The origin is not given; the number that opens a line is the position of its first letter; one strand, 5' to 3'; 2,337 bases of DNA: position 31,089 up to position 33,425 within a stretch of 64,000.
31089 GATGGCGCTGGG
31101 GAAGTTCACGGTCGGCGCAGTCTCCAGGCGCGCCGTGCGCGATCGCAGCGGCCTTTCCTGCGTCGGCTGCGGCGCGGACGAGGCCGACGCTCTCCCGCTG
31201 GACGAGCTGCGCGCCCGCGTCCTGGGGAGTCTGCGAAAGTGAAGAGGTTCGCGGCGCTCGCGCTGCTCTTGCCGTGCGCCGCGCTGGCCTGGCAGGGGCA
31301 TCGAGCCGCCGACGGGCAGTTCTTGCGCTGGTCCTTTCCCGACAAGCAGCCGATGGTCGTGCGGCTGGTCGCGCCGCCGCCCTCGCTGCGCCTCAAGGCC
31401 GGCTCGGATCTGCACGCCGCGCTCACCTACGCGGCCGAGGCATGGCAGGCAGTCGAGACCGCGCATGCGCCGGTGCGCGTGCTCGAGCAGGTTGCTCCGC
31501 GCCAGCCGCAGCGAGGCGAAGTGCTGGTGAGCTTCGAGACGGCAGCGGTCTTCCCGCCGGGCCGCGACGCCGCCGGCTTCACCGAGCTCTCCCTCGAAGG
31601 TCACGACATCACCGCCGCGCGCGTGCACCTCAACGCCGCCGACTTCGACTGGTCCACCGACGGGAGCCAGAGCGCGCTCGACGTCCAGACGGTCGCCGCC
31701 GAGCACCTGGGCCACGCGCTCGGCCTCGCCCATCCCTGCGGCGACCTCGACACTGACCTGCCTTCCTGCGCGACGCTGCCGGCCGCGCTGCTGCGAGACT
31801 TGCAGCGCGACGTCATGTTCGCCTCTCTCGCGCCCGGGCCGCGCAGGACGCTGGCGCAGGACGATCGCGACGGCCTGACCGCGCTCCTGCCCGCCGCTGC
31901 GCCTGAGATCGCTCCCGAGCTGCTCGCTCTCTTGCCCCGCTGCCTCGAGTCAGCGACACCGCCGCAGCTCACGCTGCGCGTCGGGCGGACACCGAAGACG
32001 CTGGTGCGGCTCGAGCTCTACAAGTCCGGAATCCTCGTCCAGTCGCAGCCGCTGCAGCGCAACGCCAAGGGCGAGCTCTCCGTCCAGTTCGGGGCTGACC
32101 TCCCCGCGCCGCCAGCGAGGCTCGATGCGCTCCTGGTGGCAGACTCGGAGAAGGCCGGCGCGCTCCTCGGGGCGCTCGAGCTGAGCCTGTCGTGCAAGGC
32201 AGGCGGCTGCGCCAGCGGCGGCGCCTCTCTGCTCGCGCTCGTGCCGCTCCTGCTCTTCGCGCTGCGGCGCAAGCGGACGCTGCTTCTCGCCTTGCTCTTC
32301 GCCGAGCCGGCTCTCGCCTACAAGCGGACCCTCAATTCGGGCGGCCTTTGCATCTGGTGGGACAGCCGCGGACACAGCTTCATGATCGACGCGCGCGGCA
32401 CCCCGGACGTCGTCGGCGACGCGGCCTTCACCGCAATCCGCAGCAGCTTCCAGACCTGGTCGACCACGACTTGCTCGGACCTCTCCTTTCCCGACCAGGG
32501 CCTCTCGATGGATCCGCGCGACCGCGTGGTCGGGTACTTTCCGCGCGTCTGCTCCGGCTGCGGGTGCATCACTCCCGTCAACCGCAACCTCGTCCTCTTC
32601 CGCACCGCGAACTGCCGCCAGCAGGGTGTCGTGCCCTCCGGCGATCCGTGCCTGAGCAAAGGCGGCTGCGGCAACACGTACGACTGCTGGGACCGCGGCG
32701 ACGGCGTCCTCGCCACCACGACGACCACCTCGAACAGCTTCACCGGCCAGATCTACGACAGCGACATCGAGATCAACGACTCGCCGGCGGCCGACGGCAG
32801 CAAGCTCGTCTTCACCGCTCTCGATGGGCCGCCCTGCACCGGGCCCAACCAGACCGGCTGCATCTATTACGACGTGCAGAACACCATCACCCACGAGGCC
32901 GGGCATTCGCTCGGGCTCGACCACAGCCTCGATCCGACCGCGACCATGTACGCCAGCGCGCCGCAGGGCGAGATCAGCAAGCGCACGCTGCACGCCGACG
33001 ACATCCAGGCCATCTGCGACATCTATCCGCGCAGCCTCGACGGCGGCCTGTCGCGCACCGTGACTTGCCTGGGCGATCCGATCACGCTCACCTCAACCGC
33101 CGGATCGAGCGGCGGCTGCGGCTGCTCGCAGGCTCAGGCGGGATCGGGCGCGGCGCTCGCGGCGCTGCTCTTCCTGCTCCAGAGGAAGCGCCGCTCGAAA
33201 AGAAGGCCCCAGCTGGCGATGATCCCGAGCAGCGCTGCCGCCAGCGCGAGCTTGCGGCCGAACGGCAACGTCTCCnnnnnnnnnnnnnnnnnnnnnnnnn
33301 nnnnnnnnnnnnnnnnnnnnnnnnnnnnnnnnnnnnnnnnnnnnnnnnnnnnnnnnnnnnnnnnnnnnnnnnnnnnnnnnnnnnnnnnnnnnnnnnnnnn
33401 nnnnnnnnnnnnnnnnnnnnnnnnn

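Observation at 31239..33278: Two metzincin modules fused in one ORF, with an internal MYXO-CTERM-like tag and an HE-to-EH swapped zinc motif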

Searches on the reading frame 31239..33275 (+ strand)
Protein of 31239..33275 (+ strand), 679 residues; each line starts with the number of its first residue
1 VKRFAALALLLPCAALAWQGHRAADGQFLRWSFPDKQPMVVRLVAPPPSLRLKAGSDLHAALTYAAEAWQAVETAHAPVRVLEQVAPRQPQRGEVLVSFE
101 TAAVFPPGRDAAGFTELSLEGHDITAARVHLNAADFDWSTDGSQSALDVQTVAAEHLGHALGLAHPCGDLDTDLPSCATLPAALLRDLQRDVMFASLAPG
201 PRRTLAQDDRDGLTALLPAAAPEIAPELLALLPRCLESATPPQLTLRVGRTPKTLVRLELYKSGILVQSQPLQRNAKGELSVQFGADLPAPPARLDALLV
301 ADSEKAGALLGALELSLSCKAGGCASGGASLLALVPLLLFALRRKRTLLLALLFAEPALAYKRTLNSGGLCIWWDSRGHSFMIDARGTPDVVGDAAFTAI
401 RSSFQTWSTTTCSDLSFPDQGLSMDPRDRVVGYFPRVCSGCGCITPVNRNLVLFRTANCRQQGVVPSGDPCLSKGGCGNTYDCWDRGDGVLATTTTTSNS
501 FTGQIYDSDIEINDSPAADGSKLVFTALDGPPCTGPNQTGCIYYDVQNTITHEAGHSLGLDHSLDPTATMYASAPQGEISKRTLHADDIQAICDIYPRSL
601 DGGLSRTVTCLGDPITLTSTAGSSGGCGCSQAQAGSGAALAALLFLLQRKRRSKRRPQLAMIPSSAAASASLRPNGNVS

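Call 3: search_protein_families(library=pfam, proteins=[window:31239-33275:+], max_evalue=1)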
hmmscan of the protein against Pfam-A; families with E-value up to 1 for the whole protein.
window:31239-33275:+ (679 aa): 8 families
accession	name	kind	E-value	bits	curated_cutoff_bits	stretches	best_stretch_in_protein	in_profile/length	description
PF00413.30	Peptidase_M10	-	7.7e-18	65.3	24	2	489-596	72-158/159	Matrixin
PF13583.11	Reprolysin_4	-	0.00063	19.9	22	1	548-568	137-157/203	Metallo-peptidase family M12B Reprolysin-like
PF10462.15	Peptidase_M66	-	0.0032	16.9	20.6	1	544-565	190-211/306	Peptidase M66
PF13582.12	Reprolysin_3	-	0.0093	16.9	22.4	1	541-563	107-123/123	Metallo-peptidase family M12B Reprolysin-like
PF13688.12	Reprolysin_5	-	0.023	15.3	27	1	513-572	131-164/196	Metallo-peptidase family M12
PF01400.30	Astacin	-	0.052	13.6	22.5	0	547-563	79-95/189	Astacin (Peptidase family M12A)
PF16313.11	DUF4953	-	0.087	12.4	24.2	0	547-563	14-30/316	Met-zincin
PF05572.19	Peptidase_M43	-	0.15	12.5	23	0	545-567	67-89/152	Pregnancy-associated plasma protein-A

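Call 4: search_protein_families(library=ncbifam, proteins=[window:31239-33275:+], max_evalue=1)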
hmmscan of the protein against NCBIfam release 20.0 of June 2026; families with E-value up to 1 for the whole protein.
window:31239-33275:+ (679 aa): 8 families
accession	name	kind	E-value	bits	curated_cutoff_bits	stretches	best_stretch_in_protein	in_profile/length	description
NF041905.1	MXAN_2677_2678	equivalog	6.2e-83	278.1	250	2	354-651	7-283/283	myxosortase-dependent metalloprotease, MXAN_2677/MXAN_2678 family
NF041938.1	RSIGE_not_HEIGH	exception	4.8e-27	95.1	375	1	354-605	19-247/325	MYXO-CTERM-anchored inactivated metalloprotease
NF038122.1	metallo_LGF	subfamily_domain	2.3e-05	24.6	80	2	127-172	118-166/274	NF038122 family metalloprotease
NF033823.0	archmetzin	subfamily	0.00032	20.7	145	1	546-578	122-154/170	archaemetzincin family Zn-dependent metalloprotease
NF035945.1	Zn_serralysin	subfamily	0.0024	17.1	500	1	547-568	162-183/462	serralysin family metalloprotease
TIGR03952.1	metzin_BF0631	equivalog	0.02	13.9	208.1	1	544-564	230-250/351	zinc-dependent metalloproteinase lipoprotein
NF051874.1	PVV_CTERM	equivalog_domain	0.036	13.9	27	1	634-653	13-33/38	PVV-CTERM domain-containing choice-of-anchor G protein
TIGR01167.1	LPXTG_anchor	domain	0.57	10.9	15.9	0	636-653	16-33/34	LPXTG cell wall anchor domain-containing protein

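Call 36: find_homologous_proteins(query=window:31239-33275:+, max_evalue=1e-20)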
Query window:31239-33275:+ (679 aa): 34 proteins with E <= 1e-20 among 8000 candidates.
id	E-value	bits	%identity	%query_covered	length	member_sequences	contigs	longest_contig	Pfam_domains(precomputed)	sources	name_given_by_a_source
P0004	0.0e+0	1522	99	100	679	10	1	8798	PF00413.31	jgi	-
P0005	0.0e+0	1371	90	97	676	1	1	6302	PF00413.31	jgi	jgi:hypothetical protein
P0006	0.0e+0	1042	69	100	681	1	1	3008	PF00413.31,PF13582.13,PF13688.13,PF10462.16,PF16313.12,PF13583.12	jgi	jgi:hypothetical protein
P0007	0.0e+0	1029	70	100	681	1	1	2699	PF00413.31,PF13582.13,PF13688.13,PF10462.16,PF13583.12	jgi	jgi:hypothetical protein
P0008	1.3e-273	928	64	97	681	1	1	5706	PF00413.31,PF13582.13,PF13688.13,PF16313.12,PF13583.12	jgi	jgi:hypothetical protein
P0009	4.0e-272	923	64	100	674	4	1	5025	PF00413.31,PF13582.13,PF13688.13,PF10462.16,PF13583.12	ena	-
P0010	4.2e-264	896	60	97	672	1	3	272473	PF00413.31,PF13582.13,PF13688.13,PF10462.16,PF13583.12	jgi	jgi:hypothetical protein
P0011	1.8e-255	868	61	96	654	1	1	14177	PF00413.31,PF13688.13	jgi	jgi:uncharacterized protein (TIGR03382 family)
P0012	2.2e-236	805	57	100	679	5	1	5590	PF00413.31,PF13582.13,PF13688.13,PF10462.16,PF13583.12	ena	-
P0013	9.5e-233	793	56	97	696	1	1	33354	PF00413.31,PF13582.13,PF13688.13,PF10462.16,PF13583.12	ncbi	ncbi:MAG: myxosortase-dependent metalloprotease, MXAN_2677/MXAN_2678 family [Myxococcales bacterium]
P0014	5.6e-228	777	54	99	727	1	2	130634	PF00413.31,PF13582.13,PF13688.13,PF10462.16,PF13574.13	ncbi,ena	-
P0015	5.1e-226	771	57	91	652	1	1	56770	PF00413.31,PF13582.13,PF13688.13,PF10462.16,PF13583.12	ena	-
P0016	8.4e-226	770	56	97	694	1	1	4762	PF00413.31,PF13688.13,PF10462.16,PF13583.12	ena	-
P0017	7.0e-224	764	55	100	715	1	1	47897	PF00413.31,PF13582.13,PF13688.13,PF10462.16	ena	-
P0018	4.1e-221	754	56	96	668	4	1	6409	PF00413.31,PF13582.13,PF13688.13,PF10462.16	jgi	jgi:MYXO-CTERM domain-containing protein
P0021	1.7e-203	696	55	92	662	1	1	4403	PF00413.31,PF13582.13,PF13688.13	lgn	-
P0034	3.3e-131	457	61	51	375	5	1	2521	PF00413.31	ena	-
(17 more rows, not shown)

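Call 39: find_encoding_contigs(protein=P0005, flank=3000, max_places=2)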
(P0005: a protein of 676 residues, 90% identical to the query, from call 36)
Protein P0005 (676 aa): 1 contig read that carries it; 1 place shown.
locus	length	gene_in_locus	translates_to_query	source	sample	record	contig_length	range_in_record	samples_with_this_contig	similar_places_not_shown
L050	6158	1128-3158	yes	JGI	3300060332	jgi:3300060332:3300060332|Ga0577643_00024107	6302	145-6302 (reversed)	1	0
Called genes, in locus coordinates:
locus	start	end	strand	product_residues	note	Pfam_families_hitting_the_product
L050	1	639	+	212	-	PF01019:G_glu_transpept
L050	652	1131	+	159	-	-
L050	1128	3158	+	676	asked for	PF00413:Peptidase_M10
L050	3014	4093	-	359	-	PF04116:FA_hydroxylase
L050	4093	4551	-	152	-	PF00012:HSP70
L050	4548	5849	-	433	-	PF00202:Aminotran_3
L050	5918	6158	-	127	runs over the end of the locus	?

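Call 40: find_encoding_contigs(protein=P0034, flank=3000, max_places=2)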
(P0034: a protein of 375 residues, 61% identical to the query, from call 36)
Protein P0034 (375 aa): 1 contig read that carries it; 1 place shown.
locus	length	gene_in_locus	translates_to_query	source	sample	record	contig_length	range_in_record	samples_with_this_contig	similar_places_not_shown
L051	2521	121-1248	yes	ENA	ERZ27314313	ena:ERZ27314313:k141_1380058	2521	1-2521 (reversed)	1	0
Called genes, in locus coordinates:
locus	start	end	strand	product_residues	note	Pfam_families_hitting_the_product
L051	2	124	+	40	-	?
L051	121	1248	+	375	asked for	PF00413:Peptidase_M10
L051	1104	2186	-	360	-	PF04116:FA_hydroxylase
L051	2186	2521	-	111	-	?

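Call 59: predict_structure(alignment_id=A3)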
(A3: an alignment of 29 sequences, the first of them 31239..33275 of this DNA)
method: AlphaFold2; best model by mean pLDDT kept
length: 679 residues; sequences in the alignment: 29
mean_pLDDT: 71.0   pTM: 0.49
mean pLDDT of the five models: 71.0, 67.2, 64.6, 63.0, 61.6
residues with pLDDT >= 90: 134; 70-90: 280; 50-70: 101; < 50: 164
segments of 3 or more residues with pLDDT < 50: 10-14, 321-334, 346-350, 352-357, 388-393, 433-447, 456-466, 468-470, 475-488, 515-533, 535-542, 616-638, 652-679
pLDDT, mean of each block of 10 residues (from residue 1): 51 64 93 82 91 82 91 92 91 95 62 91 95 88 84 96 89 80 79 82 88 93 87 77 84 89 83 89 85 87 85 78 32 49 49 49 81 76 62 65 90 84 64 46 49 57 46 45 47 76 78 55 41 45 68 90 85 72 87 81 65 51 27 36 56 42 40 36
secondary structure, 60 per line:
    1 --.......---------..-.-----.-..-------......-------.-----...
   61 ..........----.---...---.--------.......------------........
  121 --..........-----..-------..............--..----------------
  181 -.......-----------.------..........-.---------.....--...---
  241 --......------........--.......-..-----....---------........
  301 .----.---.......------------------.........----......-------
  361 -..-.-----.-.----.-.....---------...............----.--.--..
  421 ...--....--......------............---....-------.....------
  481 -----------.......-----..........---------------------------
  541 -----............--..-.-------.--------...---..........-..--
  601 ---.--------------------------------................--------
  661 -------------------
elements in order (helices of 4 or more, strands of 3 or more residues): H3-9 E39-44 H58-70 E79-81 E94-100 E113-120 E123-132 H149-160 H182-188 H207-216 E228-232 E235-237 E243-248 E255-262 E265-271 E280-283 E293-301 E310-316 H335-343 H348-353 E380-384 H394-408 E419-423 H426-429 E432-437 E444-455 H459-462 H470-474 E492-498 E504-513 H546-557 H586-595 H637-652

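Call 61: fold_search(model_id=the predicted structure, library=pdb)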
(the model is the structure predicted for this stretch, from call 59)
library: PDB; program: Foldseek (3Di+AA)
matches with E <= 10: 1696; with E <= 0.001: 155
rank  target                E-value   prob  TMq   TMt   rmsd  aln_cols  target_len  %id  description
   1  2n8r_A                4.6e-07  1.00  0.20  0.70   5.6       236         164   22  Productive complex between MMP-12 and synthetic triple-helical collagen, revealed through paramagnetic NMR (released 2016-02-24)
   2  2pjt_D                5.8e-07  1.00  0.19  0.69   5.9       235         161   19  Crystal structure of the catalytic domain of MMP-13 complexed with WAY-344 (released 2008-04-22)
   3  1ztq_A                7.7e-07  1.00  0.19  0.69   6.0       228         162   19  Crystal structure of the catalytic domain of MMP-13 complexed with WAY-033 (released 2006-05-30)
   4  4in9_A                9.8e-07  1.00  0.19  0.70   5.7       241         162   19  Structure of karilysin MMP-like catalytic domain in complex with inhibitory tetrapeptide SWFP (released 2013-05-15)
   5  1jiz_A                1.1e-06  1.00  0.20  0.72   5.6       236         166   22  Crystal Structure Analysis of human Macrophage Elastase MMP-12 (released 2002-07-03)
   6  2wo9_A                1.2e-06  1.00  0.19  0.70   5.7       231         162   22  MMP12 complex with a beta hydroxy carboxylic acid (released 2009-09-08)
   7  5uwn_A                1.2e-06  1.00  0.19  0.71   6.0       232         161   19  Matrix metalloproteinase-13 complexed with selective inhibitor compound 10d (released 2017-07-12)
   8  1b8y                  1.4e-06  1.00  0.19  0.70   7.7       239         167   20  X-RAY STRUCTURE OF HUMAN STROMELYSIN CATALYTIC DOMAIN COMPLEXED WITH NON-PEPTIDE INHIBITORS: IMPLICATIONS FOR INHIBITOR  (released 1999-08-31)
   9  2xs4_A                1.5e-06  1.00  0.20  0.71   5.9       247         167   21  Structure of karilysin catalytic MMP domain in complex with magnesium (released 2010-11-03)
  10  1i73_A                1.5e-06  1.00  0.20  0.72   5.4       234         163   21  COMPLEX OF PRO-LEU-L-TRP PHOSPHONATE WITH THE CATALITIC DOMAIN OF MATRIX METALLO PROTEINASE-8 (MET80 FORM) (released 2001-03-21)
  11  3elm_A                1.6e-06  1.00  0.19  0.68   4.5       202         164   19  Crystal Structure of MMP-13 Complexed with Inhibitor 24f (released 2009-07-21)
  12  1bqq_M                1.7e-06  1.00  0.21  0.69   5.6       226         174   20  CRYSTAL STRUCTURE OF THE MT1-MMP--TIMP-2 COMPLEX (released 1999-08-18)
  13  2clt_A                1.7e-06  1.00  0.19  0.34  15.2       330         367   15  Crystal structure of the active form (full-length) of human fibroblast collagenase. (released 2006-08-09)
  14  3kej_A                1.9e-06  1.00  0.19  0.69   6.1       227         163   21  Crystal Structure of Human MMP-13 complexed with a (pyridin-4-yl)-2H-tetrazole compound (released 2010-11-10)
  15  2xs3_A                2.0e-06  1.00  0.19  0.71   6.9       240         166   20  Structure of karilysin catalytic MMP domain (released 2010-11-03)
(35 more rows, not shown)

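Call 74: find_encoding_contigs(protein=P0006, flank=600, max_places=1)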
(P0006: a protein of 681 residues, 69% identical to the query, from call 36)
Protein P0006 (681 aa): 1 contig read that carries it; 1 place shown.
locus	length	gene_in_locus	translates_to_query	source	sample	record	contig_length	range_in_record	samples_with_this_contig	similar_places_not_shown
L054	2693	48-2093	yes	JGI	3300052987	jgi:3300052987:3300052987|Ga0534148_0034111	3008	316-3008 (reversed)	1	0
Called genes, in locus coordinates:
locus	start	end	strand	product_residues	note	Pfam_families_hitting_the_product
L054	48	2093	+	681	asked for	PF00413:Peptidase_M10 (weak), PF13688:Reprolysin_5 (faint), PF13582:Reprolysin_3 (faint), PF13583:Reprolysin_4 (faint), PF10462:Peptidase_M66 (faint), PF16313:DUF4953 (faint), PF00413:Peptidase_M10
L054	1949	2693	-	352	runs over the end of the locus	?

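Call 75: find_encoding_contigs(protein=P0007, flank=600, max_places=1)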
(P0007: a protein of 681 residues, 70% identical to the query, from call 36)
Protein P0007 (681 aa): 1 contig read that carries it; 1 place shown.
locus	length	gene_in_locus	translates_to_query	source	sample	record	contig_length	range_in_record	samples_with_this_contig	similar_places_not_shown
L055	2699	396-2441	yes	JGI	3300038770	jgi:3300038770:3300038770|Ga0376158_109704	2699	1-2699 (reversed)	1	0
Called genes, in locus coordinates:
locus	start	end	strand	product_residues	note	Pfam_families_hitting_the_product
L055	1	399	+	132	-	?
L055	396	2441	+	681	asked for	PF00413:Peptidase_M10 (weak), PF13582:Reprolysin_3 (faint), PF13583:Reprolysin_4 (faint), PF13688:Reprolysin_5 (faint), PF10462:Peptidase_M66 (faint), PF00413:Peptidase_M10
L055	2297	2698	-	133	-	?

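Call 76: find_encoding_contigs(protein=P0010, flank=600, max_places=1)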
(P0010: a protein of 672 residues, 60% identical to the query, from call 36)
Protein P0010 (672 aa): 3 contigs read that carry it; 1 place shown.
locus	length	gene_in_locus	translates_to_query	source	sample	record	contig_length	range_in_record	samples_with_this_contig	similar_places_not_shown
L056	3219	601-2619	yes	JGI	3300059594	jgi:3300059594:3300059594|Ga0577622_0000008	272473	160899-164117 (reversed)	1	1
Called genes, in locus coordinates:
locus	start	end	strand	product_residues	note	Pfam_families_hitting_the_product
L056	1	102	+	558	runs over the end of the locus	PF01019:G_glu_transpept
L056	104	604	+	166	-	-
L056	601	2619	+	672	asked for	PF13582:Reprolysin_3 (faint), PF13583:Reprolysin_4 (faint), PF13688:Reprolysin_5 (faint), PF10462:Peptidase_M66 (faint), PF00413:Peptidase_M10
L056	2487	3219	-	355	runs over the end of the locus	PF04116:FA_hydroxylase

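Call 77: find_encoding_contigs(protein=P0021, flank=600, max_places=1)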
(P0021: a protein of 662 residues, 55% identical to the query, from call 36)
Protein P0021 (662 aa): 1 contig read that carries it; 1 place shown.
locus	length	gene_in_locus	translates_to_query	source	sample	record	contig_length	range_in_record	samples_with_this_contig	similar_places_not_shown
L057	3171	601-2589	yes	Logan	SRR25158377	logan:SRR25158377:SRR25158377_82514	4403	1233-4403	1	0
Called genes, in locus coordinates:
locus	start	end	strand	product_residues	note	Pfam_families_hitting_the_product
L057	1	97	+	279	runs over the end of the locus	PF04072:LCM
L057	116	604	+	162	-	-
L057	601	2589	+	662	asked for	PF13582:Reprolysin_3 (faint), PF13688:Reprolysin_5 (faint), PF00413:Peptidase_M10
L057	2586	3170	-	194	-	?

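Call 78: find_encoding_contigs(protein=P0015, flank=600, max_places=1)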
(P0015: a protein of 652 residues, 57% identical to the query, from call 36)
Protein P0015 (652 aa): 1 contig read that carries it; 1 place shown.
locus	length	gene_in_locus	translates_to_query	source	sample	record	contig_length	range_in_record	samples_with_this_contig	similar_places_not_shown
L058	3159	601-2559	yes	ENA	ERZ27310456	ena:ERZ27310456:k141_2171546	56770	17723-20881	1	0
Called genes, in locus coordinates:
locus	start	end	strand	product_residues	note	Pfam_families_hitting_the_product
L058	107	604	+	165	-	-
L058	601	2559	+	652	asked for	PF13688:Reprolysin_5 (faint), PF13582:Reprolysin_3 (faint), PF10462:Peptidase_M66 (faint), PF13583:Reprolysin_4 (faint), PF00413:Peptidase_M10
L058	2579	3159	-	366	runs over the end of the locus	PF04116:FA_hydroxylase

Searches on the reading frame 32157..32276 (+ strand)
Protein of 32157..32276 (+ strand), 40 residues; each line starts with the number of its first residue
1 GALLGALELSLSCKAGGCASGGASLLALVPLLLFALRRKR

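Call 38: search_protein_families(library=ncbifam, proteins=[window:32157-32276:+], max_evalue=10)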
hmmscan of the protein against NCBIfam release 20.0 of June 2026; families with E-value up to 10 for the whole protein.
seq(40 aa): 5 families
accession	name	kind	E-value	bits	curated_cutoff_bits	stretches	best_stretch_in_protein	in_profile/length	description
TIGR03901.2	MYXO-CTERM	domain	0.006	16.9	20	1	16-40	3-33/34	MYXO-CTERM sorting domain-containing protein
TIGR03501.1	GlyGly_CTERM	domain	0.017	15.9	15.5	1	21-40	3-22/22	GlyGly-CTERM sorting domain-containing protein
TIGR03382.1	GC_trans_RRR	domain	0.071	13.8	15.85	1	17-38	1-24/27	MYXO-CTERM sorting domain-containing protein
NF045522.1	MXAN_2561_fam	equivalog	0.27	10.6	150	1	15-40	276-303/304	MXAN_2561 family MXYO-CTERM-anchored protein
NF051874.1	PVV_CTERM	equivalog_domain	1.3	8.8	27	1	20-39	13-33/38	PVV-CTERM domain-containing choice-of-anchor G protein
